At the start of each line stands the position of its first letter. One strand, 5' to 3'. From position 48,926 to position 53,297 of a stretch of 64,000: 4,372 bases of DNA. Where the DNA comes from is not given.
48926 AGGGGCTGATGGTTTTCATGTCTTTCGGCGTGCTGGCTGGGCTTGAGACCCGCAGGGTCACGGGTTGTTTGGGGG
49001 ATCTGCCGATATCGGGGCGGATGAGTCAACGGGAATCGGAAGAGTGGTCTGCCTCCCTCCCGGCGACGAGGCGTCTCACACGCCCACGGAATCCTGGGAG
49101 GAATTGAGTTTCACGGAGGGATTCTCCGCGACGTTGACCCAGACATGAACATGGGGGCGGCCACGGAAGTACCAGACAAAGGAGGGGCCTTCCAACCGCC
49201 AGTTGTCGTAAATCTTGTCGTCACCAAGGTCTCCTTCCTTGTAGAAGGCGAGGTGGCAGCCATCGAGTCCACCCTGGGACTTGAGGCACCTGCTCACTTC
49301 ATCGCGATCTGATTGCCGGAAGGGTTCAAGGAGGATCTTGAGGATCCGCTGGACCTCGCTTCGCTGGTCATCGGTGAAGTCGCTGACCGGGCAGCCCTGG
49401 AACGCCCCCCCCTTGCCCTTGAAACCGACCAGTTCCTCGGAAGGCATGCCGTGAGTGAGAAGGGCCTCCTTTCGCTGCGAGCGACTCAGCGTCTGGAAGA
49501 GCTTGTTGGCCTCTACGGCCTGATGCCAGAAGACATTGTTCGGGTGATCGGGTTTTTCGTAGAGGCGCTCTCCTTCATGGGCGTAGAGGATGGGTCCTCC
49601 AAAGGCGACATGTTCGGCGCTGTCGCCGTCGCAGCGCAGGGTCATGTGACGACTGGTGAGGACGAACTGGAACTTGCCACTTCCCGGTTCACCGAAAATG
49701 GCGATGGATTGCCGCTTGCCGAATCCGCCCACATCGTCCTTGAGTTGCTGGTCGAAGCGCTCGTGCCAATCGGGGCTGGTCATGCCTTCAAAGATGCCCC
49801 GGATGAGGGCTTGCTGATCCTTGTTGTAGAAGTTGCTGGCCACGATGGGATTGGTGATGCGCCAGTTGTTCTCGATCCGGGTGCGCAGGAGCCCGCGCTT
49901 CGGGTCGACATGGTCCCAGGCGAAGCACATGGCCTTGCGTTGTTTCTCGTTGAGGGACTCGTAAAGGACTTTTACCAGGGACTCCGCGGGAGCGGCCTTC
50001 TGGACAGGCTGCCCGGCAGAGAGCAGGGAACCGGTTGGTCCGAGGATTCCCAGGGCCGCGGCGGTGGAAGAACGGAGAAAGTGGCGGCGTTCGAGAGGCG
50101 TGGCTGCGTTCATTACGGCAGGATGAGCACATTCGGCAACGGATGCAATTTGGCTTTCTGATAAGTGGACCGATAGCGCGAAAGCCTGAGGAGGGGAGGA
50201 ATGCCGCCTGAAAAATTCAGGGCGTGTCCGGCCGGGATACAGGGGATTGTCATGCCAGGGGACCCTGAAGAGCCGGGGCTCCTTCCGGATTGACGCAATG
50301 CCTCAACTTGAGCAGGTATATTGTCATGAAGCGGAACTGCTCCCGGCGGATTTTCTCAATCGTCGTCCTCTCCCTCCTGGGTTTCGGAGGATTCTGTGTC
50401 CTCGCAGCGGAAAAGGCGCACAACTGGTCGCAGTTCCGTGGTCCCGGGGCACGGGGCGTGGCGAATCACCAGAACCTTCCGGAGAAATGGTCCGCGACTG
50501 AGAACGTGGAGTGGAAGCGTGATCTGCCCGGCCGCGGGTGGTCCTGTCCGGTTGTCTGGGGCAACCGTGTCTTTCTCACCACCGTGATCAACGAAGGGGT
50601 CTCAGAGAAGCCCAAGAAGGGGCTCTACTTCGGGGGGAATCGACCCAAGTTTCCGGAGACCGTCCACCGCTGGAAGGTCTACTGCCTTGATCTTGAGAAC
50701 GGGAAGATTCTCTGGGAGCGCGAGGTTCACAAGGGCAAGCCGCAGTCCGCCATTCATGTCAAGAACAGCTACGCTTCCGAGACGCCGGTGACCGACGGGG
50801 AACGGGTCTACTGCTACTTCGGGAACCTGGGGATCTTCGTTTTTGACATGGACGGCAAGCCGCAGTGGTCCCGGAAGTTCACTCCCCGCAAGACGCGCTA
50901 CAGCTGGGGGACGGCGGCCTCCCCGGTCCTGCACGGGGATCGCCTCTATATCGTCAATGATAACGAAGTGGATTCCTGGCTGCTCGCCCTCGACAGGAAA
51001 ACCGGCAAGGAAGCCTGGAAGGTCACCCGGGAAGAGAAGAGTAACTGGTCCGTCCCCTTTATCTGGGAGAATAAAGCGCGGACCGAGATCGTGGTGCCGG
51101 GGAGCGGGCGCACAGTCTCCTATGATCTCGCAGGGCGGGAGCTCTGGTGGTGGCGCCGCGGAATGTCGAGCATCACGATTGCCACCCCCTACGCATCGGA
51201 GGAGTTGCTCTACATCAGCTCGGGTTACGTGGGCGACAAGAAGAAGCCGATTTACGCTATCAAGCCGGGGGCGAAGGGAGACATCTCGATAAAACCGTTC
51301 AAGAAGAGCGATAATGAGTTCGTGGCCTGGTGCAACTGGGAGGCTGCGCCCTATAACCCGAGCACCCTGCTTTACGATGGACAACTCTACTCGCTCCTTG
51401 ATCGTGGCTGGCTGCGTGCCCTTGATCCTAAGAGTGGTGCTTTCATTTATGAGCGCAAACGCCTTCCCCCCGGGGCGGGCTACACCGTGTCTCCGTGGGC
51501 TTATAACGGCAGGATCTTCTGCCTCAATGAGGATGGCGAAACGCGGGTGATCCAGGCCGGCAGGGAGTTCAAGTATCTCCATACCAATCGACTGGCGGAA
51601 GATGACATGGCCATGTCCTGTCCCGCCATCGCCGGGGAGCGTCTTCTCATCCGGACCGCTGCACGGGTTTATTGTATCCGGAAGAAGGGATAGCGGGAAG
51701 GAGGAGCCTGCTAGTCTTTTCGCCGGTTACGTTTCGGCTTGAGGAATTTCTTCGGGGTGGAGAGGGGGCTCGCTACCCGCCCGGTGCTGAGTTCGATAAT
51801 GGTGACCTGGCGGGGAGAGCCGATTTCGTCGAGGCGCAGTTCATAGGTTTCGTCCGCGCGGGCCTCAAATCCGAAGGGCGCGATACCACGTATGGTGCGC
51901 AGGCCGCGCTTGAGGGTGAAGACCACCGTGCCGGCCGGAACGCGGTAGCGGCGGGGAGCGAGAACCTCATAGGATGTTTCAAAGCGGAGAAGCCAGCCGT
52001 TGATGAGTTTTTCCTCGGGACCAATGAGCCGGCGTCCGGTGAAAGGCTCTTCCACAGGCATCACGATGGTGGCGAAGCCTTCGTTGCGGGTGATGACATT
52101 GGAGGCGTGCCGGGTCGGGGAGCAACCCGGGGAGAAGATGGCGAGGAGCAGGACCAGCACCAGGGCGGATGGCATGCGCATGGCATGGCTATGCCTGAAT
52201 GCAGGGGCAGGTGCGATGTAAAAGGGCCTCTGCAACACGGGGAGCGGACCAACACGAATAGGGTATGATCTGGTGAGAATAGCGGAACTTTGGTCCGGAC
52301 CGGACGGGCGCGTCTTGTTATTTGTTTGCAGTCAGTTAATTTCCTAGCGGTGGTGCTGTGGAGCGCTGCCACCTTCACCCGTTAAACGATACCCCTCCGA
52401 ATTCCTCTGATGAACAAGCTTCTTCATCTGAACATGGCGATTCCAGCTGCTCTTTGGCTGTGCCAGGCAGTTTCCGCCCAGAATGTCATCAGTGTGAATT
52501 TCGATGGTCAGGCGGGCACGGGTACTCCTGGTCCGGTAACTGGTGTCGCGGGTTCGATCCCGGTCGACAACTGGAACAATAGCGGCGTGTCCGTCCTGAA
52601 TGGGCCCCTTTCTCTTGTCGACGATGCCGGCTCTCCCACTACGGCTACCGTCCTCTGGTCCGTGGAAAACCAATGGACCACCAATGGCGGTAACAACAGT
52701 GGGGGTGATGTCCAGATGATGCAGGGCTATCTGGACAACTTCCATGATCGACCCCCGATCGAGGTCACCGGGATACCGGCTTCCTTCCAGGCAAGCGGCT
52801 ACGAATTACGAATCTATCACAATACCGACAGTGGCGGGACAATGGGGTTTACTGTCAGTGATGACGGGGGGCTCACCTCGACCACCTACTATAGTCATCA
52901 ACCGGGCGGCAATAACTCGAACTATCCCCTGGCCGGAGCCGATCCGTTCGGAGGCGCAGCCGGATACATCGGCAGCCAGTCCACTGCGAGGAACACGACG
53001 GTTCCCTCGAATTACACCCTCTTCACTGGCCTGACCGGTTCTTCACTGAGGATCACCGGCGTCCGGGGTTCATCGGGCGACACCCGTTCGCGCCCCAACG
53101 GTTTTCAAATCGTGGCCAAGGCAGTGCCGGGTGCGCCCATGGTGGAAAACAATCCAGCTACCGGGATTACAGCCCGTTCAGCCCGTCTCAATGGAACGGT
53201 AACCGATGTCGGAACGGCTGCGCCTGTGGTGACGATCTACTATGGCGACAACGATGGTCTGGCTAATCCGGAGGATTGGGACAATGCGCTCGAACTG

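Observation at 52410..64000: Unnamed ~210-aa N-terminal module present three times in 12 kb, each time wired to a different C-terminal fate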

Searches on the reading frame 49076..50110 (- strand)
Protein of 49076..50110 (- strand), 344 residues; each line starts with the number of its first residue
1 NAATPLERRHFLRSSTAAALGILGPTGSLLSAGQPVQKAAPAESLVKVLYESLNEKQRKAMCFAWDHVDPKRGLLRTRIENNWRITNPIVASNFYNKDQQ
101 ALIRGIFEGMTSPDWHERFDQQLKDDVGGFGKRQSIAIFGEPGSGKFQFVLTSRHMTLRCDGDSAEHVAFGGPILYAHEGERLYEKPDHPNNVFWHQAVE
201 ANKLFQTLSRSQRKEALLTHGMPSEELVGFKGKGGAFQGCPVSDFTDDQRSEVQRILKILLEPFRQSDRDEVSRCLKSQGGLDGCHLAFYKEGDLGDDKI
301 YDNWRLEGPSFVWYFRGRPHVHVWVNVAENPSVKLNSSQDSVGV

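Call 39: search_protein_families(library=pfam, proteins=[window:49076-50110:-], max_evalue=0.001)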
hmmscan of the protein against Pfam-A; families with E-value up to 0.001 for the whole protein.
window:49076-50110:- (344 aa): 1 family
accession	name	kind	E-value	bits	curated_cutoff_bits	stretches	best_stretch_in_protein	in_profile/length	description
PF12006.13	DUF3500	-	1e-12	48.7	27.2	1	44-315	10-270/297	Protein of unknown function (DUF3500)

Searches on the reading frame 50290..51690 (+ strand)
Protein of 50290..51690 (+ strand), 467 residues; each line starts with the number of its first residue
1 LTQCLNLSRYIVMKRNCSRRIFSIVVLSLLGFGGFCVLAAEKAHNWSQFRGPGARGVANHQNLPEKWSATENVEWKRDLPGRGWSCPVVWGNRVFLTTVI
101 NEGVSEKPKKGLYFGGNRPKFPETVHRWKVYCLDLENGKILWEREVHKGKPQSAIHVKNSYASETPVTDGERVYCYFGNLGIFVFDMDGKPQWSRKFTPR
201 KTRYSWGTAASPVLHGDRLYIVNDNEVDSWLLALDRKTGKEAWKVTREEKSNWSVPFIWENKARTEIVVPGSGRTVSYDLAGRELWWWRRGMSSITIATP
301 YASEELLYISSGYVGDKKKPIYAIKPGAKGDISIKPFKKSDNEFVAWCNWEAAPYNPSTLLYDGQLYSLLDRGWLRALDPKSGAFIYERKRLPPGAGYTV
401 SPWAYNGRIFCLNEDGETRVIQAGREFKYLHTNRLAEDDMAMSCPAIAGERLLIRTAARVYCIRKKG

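Call 39: search_protein_families(library=pfam, proteins=[window:50290-51690:+], max_evalue=0.001)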
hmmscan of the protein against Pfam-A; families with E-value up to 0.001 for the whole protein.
window:50290-51690:+ (467 aa): 3 families
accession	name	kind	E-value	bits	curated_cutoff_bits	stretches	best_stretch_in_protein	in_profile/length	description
PF13360.13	PQQ_2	-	4.9e-19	69.3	27.6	2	129-311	44-214/233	Outer membrane protein assembly factor BamB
PF13570.13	Beta-prop_ACSF4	-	7.9e-06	25.9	133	1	129-304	114-265/329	Beta-alanine-activating enzyme, beta-propeller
PF01011.28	PQQ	-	0.00011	21.5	26.7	0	205-252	46-90/595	Glucose/ethanol/alcohol dehydrogenase, beta-propeller domain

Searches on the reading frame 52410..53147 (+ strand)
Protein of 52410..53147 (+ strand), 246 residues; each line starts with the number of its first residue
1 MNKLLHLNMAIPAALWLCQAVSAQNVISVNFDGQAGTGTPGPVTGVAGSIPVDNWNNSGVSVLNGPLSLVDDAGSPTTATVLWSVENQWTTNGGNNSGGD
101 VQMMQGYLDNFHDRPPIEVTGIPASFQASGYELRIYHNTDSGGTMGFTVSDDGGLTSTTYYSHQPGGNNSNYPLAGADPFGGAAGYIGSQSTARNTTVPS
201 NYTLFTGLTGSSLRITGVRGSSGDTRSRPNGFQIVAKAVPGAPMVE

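Call 8: search_solved_structures(query=A1, max_evalue=10)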
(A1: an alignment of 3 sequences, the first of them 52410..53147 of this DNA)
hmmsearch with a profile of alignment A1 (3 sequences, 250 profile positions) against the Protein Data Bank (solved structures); distinct sequences matched with E-value up to 10: 0.
